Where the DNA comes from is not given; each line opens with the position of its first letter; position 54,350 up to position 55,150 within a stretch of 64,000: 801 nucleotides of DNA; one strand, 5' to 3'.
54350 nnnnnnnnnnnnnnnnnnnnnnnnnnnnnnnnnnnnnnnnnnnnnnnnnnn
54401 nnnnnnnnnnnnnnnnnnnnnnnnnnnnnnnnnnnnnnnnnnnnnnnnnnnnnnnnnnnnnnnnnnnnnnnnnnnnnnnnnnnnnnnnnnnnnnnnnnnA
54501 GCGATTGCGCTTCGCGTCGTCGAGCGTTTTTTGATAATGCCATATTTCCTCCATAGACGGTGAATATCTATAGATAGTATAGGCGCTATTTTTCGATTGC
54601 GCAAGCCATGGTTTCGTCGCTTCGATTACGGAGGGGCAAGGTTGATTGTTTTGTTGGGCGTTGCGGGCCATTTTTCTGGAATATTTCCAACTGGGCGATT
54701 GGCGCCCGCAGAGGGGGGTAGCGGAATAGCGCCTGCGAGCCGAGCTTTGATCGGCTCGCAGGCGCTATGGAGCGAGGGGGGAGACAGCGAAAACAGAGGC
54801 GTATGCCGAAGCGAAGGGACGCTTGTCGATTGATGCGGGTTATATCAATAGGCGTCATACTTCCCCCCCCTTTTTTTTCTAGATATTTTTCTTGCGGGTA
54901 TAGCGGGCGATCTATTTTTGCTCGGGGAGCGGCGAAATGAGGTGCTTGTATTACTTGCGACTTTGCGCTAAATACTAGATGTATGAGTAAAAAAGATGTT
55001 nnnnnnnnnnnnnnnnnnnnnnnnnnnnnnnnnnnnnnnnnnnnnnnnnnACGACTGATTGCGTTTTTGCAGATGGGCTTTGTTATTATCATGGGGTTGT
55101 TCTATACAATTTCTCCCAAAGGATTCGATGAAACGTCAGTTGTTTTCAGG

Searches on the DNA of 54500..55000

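Call 51: search_with_rna_model(model_id=R1, source=window, start=54500, end=55000, filters=off, max_evalue=0.01, show_alignments=2)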
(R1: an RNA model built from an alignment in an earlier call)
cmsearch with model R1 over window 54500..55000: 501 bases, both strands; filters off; matches with E-value up to 0.01: 1.
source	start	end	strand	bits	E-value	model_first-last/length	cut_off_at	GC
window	54712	54777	-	46.4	9.5e-11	1-116/116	no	0.67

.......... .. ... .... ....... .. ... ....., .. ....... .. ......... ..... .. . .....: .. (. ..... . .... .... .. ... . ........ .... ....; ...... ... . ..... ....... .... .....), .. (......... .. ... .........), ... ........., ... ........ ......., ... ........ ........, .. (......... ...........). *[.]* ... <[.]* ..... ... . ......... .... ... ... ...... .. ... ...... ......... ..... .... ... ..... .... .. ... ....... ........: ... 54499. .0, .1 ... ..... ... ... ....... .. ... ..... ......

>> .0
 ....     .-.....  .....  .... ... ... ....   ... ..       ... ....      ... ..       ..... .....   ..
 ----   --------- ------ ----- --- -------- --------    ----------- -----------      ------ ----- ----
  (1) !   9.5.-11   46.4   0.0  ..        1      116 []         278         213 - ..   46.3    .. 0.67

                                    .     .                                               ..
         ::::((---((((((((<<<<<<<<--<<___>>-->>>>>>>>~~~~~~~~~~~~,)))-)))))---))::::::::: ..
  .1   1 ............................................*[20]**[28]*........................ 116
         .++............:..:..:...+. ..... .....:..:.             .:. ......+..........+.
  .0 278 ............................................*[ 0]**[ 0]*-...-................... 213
